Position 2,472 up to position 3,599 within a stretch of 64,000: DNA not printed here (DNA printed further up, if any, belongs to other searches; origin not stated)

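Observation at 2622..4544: AbiH-like gene paired with an uncharacterised 275-aa partner: a candidate two-gene abortive-infection module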

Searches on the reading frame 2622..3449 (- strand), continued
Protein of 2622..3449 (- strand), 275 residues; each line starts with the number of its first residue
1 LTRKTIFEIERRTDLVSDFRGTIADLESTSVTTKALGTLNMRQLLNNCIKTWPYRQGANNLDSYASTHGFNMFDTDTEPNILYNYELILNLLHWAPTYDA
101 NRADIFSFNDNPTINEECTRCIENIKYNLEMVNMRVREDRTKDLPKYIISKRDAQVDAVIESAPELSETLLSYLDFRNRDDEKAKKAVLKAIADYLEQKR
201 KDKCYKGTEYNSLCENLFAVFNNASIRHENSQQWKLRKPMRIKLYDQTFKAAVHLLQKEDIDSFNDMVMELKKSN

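Call 41: fold_search(model_id=the predicted structure, library=pdb)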
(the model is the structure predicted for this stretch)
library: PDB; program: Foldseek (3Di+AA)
matches with E <= 10: 125; with E <= 0.001: 0
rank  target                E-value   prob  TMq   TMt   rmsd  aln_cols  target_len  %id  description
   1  7xw9_R                2.8e-01  0.06  0.12  0.11  22.6       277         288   10  Cryo-EM structure of the TRH-bound human TRHR-Gq complex (released 2022-12-28)
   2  9p85_R                5.5e-01  0.06  0.13  0.13  22.1       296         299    7  NTSR1-Gi-NTS(8-13) GTP-Bound Complex in the Canonical, AHD Closed State, 3DVA Sorted (C-Closed*-GTP) (released 2026-03-25)
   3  8fn0_A                6.0e-01  0.04  0.11  0.11  22.2       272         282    8  CryoEM structure of Go-coupled NTSR1 with a biased allosteric modulator (released 2023-03-29)
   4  9p81_R                7.4e-01  0.06  0.15  0.14  22.6       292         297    6  NTSR1-Gi-NTS(8-13), GTP-bound Complex in the Canonical, AHD Open State (C-Open-GTP) (released 2026-03-25)
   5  2zih_A                9.6e-01  0.04  0.13  0.13  17.4       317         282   11  Crystal Structure of Yeast Vps74 (released 2008-04-22)
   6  6tos_A                1.1e+00  0.06  0.14  0.13  20.3       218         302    8  Crystal structure of the Orexin-1 receptor in complex with GSK1059865 (released 2020-01-15)
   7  6tot_A                1.1e+00  0.05  0.14  0.13  22.1       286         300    9  Crystal structure of the Orexin-1 receptor in complex with lemborexant (released 2020-01-15)
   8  8xvi_R                1.1e+00  0.05  0.14  0.13  22.4       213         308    7  Cryo-EM structure of ETAR bound with Endothelin1 (released 2024-08-28)
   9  8uxc_A                1.2e+00  0.08  0.19  0.02  26.1       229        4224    9  Structure of PKA phosphorylated human RyR2-R420Q in the primed state (released 2023-11-22)
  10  4xes_A                1.3e+00  0.02  0.12  0.09  23.4       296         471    7  Structure of active-like neurotensin receptor (released 2015-07-29)
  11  5o9h_A                1.4e+00  0.05  0.16  0.15  22.1       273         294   12  Crystal structure of thermostabilised human C5a anaphylatoxin chemotactic receptor 1 (C5aR) in complex with NDT9513727 (released 2018-01-10)
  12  8fmz_A                1.4e+00  0.04  0.16  0.16  21.7       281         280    8  Neurotensin receptor allosterism revealed in complex with a biased allosteric modulator (released 2023-03-29)
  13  8xve_R                1.4e+00  0.04  0.13  0.12  22.1       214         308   11  Cryo-EM structure of ETBR bound with BQ3020 (released 2024-08-28)
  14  5zkq_B                1.5e+00  0.02  0.10  0.08  26.7       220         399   14  Crystal structure of the human platelet-activating factor receptor in complex with ABT-491 (released 2018-06-20)
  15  9vi9_A                1.6e+00  0.03  0.14  0.13  23.5       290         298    7  Cryo-EM Structure of NPFFR1 in complex with peptide RFRP-3 (released 2025-12-03)
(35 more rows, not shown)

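Call 42: search_protein_families(library=pfam, alignment_id=A1, max_evalue=5)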
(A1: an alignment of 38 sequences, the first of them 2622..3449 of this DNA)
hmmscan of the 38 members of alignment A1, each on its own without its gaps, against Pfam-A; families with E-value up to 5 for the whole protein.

A. member 1, window:2622-3449:- (275 aa): 1 family
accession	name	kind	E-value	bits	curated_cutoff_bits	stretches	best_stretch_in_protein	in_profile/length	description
PF06242.16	TrcR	-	0.12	12.9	22.2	1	114-169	27-87/139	Transcriptional cell cycle regulator TrcR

B. families by the number of members that match (of 38 scanned): 34 families (the first 25 are shown)
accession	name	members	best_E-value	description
PF25009.1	DUF7785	9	0.0043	Domain of unknown function (DUF7785)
PF10978.13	DUF2785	4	0.06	Protein of unknown function (DUF2785)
PF02620.22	YceD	2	0.039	Large ribosomal RNA subunit accumulation protein YceD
PF06242.16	TrcR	2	0.071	Transcriptional cell cycle regulator TrcR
PF00514.29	Arm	2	0.073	Armadillo/beta-catenin-like repeat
PF21689.3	TorS_sensor_domain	1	0.0012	Sensor protein TorS, sensor domain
PF06757.18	Ins_allergen_rp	1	0.0022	Insect allergen related repeat, nitrile-specifier detoxification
PF18995.5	PRT6_C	1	0.0033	Proteolysis_6 C-terminal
PF14418.11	OHA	1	0.0034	OST-HTH Associated domain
PF13926.11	DUF4211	1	0.033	Domain of unknown function (DUF4211)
PF13738.12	Pyr_redox_3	1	0.039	Pyridine nucleotide-disulphide oxidoreductase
PF08146.17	BP28CT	1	0.043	BP28CT (NUC211) domain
PF08307.16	Glyco_hydro_98C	1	0.055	Glycosyl hydrolase family 98 C-terminal domain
PF20355.3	DUF6650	1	0.061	Family of unknown function (DUF6650)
PF08862.16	DUF1829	1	0.07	Domain of unknown function DUF1829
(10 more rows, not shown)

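Call 43: search_protein_representatives(alignment_id=A1)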
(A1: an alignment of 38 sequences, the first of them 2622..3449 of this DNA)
Query: 38 sequences, 282 profile positions. Proteins with E-value up to 0.001 (for the whole library): 663; up to 1e-10: 243; up to 1e-30: 68. The best 150 are listed.
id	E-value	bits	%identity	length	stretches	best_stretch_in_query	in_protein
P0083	6.7e-120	415.8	-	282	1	2-277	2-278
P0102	3.9e-104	364.0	-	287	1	2-278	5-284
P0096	5.2e-101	353.8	-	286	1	3-277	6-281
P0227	2.1e-97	341.9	-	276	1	3-275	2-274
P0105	2.9e-97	341.5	-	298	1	3-276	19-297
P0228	4.9e-97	340.7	-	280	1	4-274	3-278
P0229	9.9e-96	336.5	-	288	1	4-275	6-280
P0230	1.4e-94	332.7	-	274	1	4-274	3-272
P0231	1.9e-90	319.1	-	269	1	4-274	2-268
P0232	1.4e-88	313.0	-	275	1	3-277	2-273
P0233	4.5e-88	311.3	-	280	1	3-274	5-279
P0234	1.9e-84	299.5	-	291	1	3-280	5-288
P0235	5.0e-82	291.5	-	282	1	3-275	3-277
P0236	1.9e-80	286.3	-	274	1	3-272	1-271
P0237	1.6e-79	283.3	-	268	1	6-273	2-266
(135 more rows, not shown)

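Call 45: search_solved_structures(query=A2, max_evalue=10)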
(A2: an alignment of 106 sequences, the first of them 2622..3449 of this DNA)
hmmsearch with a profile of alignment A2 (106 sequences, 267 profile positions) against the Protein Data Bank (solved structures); distinct sequences matched with E-value up to 10: 1.
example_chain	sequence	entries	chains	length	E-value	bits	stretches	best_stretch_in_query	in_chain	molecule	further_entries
2db9_A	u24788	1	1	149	1.7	11.4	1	215-261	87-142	Paf1/RNA polymerase II complex component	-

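Call 46: search_protein_families(library=pfam, alignment_id=A2, max_evalue=0.01)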
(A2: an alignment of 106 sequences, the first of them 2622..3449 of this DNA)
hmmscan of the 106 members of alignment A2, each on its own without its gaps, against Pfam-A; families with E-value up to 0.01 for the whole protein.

A. member 1, window:2622-3449:- (275 aa): 0 families

B. families by the number of members that match (of 106 scanned): 11 families
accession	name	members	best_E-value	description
PF19176.5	DUF5858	1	0.0012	Family of unknown function (DUF5858)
PF15596.11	Imm57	1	0.0027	Immunity protein 57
PF18860.6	AbiJ_NTD3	1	0.0032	AbiJ N-terminal domain 3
PF24566.1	HEAT_Ints3_C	1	0.0038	Ints3-like, C-terminal HEAT repeats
PF01656.29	CbiA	1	0.0043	CobQ/CobB/MinD/ParA nucleotide binding domain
PF25601.1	AAA_lid_14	1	0.0066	AAA+ ATPase lid domain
PF10923.14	BrxC_BrxD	1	0.0069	BREX system ATP-binding protein BrxC/D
PF05008.21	V-SNARE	1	0.0081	Vesicle transport v-SNARE protein N-terminus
PF16904.10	PurL_C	1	0.0094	Phosphoribosylformylglycinamidine synthase II C-terminus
PF11652.13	FAM167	1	0.0094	FAM167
PF09974.14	DUF2209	1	0.0099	Uncharacterized protein conserved in archaea (DUF2209)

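Call 63: search_protein_families(library=pfam, proteins=[L053:8773-10092:+, L042:8875-10467:+, L060:1733-4495:+, L010:5078-5743:+, L030:5157-7850:+, L013:8840-10192:+, L027:6372-7388:+, L028:1997-2860:+, L021:998-2194:+, L020:9002-9895:+], max_evalue=0.001)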
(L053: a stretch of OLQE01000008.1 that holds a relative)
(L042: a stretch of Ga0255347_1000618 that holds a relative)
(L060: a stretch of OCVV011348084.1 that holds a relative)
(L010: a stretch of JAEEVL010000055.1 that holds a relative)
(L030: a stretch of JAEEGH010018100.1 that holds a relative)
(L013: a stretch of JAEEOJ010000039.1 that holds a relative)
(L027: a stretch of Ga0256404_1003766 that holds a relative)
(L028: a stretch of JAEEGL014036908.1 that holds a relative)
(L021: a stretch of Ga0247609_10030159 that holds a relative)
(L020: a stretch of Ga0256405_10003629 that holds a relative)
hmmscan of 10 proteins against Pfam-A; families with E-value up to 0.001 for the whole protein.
L053:8773-10092:+ (439 aa): 1 family
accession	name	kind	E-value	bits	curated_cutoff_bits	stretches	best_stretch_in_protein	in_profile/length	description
PF00589.27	Phage_integrase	-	3.1e-11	43.8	27.1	1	280-421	20-168/172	Phage integrase family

L042:8875-10467:+ (530 aa): 4 families
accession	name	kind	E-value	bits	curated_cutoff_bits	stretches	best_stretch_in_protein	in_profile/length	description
PF00069.31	Pkinase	-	1.5e-27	97.1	31.7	1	62-259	4-193/263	Protein kinase domain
PF07714.23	PK_Tyr_Ser-Thr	-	2.8e-20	73.2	23.1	1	61-275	3-215/258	Protein tyrosine and serine/threonine kinase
PF17667.7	Pkinase_fungal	-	0.00017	20.9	24.1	1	156-195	282-325/387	Fungal protein kinase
PF13095.12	FTA2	-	0.00051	20.2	30.2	0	165-189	179-203/214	Kinetochore Sim4 complex subunit FTA2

L060:1733-4495:+ (920 aa): 3 families
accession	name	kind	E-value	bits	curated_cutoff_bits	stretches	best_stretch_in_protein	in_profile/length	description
PF07693.20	KAP_NTPase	-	7.6e-22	78.3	20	1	200-487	2-279/293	KAP family P-loop domain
PF13191.12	AAA_16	-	6.7e-06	27.1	32.6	1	199-359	5-152/167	AAA ATPase domain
PF24883.2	NPHP3_N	-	3.6e-05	24.4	24.8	1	222-373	25-157/164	Nephrocystin 3, N-terminal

L010:5078-5743:+ (221 aa): 1 family
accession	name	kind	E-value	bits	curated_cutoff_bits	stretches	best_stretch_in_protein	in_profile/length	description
PF13707.11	RloB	-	4.2e-40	138.4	31.5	1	32-217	2-195/195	RloB-like protein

L030:5157-7850:+ (897 aa): 2 families
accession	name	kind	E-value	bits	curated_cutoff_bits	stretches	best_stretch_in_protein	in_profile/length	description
PF04851.21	ResIII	-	1.4e-32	113.4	22.5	1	59-253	2-162/164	Type III restriction enzyme, res subunit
PF00270.35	DEAD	-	3.8e-08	33.7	26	1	63-238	2-147/167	DEAD/DEAH box helicase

L013:8840-10192:+ (450 aa): 4 families
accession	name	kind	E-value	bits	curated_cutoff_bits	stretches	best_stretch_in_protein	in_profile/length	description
PF02878.22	PGM_PMM_I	-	7.7e-39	133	22.5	1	3-137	2-135/138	Phosphoglucomutase/phosphomannomutase, alpha/beta/alpha domain I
PF02880.22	PGM_PMM_III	-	5.6e-36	123.6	20.7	1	258-370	1-115/115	Phosphoglucomutase/phosphomannomutase, alpha/beta/alpha domain III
PF00408.26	PGM_PMM_IV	-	5.5e-19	68.4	23.1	1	374-440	1-67/68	Phosphoglucomutase/phosphomannomutase, C-terminal domain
PF02879.22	PGM_PMM_II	-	3.2e-12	47.3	29.3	1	174-254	20-103/103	Phosphoglucomutase/phosphomannomutase, alpha/beta/alpha domain II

L027:6372-7388:+ (338 aa): 2 families
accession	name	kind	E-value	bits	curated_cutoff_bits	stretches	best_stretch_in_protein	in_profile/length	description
PF00535.33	Glycos_transf_2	-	5.3e-25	88.7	23.3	1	6-130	1-124/168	Glycosyl transferase family 2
PF13641.12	Glyco_tranf_2_3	-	7.7e-09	36.3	27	1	5-117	3-119/230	Glycosyltransferase like family 2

L028:1997-2860:+ (287 aa): 1 family
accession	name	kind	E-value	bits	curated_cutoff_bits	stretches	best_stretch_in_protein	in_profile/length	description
PF18863.6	AbiJ_NTD4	-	2.4e-28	99.9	34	1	1-162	1-152/152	AbiJ N-terminal domain 4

L021:998-2194:+ (398 aa): 1 family
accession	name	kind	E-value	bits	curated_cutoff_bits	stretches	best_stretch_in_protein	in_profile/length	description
PF13289.12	SIR2_2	-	1.2e-11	45.4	24.5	1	183-336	2-125/141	SIR2-like domain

L020:9002-9895:+ (297 aa): 1 family
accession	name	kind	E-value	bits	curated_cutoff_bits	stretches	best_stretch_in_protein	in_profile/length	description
PF13676.11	TIR_2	-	4.3e-08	34.1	28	1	3-118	1-119/122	TIR domain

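Call 66: search_dna_similar(query=window:2622-3449:-, collection=plasmids, mode=protein, max_evalue=0.001, max_rows=30)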
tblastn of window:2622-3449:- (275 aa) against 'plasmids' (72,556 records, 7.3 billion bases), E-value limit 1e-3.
No match.

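Call 67: search_dna_similar(query=window:2622-3449:-, collection=phages, mode=protein, max_evalue=0.001, max_rows=30)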
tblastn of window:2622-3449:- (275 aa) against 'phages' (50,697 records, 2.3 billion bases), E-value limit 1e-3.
Records with a match: 1; places in all: 1; records where one place covers at least 80% of the query: 1.
Best place of each record, by identity: <60% 1.
By first word of the organism name: Solobacterium 1.
By host as written in the record: Solobacterium moorei 1.
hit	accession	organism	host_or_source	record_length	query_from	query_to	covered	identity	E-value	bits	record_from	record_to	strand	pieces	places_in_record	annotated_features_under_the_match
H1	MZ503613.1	Solobacterium phage SMO_1P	Solobacterium moorei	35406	6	261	93%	28.9%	5e-16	83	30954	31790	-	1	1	hypothetical protein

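Call 68: get_annotated_region(hit=H1, flank=5000)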
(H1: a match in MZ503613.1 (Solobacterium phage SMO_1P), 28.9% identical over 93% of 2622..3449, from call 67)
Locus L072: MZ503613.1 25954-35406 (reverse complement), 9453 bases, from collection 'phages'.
description: Solobacterium phage SMO_1P, complete genome.
organism: Solobacterium phage SMO_1P (NCBI taxid 2861055)
taxonomy: Viruses; Duplodnaviria; Heunggongvirae; Uroviricota; Caudoviricetes
host: Solobacterium moorei; source: -; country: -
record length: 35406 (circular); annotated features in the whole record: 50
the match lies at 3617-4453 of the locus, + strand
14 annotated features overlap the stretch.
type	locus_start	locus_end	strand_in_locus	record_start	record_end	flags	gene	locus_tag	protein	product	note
CDS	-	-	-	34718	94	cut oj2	-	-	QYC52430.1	putative KilAC domain protein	-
CDS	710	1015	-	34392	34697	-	-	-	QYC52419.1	hypothetical protein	hypothetical protein _20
CDS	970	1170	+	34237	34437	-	-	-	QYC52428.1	putative KTSC domain-containing protein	-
CDS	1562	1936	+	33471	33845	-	-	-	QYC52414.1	protein of unknown function DUF2513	-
CDS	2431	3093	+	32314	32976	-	-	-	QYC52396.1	putative helix-turn-helix domain-containing protein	-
CDS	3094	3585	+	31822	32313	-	-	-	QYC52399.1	putative ribosomal protein L7/L12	-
CDS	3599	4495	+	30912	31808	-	-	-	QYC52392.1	hypothetical protein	hypothetical protein_19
CDS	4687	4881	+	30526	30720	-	-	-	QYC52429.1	hypothetical protein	hypothetical protein_18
CDS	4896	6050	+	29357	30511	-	-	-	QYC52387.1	putative tyrosine-type recombinase/integrase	-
CDS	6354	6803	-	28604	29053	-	-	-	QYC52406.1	hypothetical protein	hypothetical protein_17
CDS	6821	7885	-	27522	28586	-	-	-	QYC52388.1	putative LysA like endolysin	-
CDS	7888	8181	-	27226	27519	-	-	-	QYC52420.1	hypothetical protein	hypothetical protein_16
CDS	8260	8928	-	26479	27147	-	-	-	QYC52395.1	hypothetical protein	hypothetical protein_15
CDS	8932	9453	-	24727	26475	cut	-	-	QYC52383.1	hypothetical protein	hypothetical protein_14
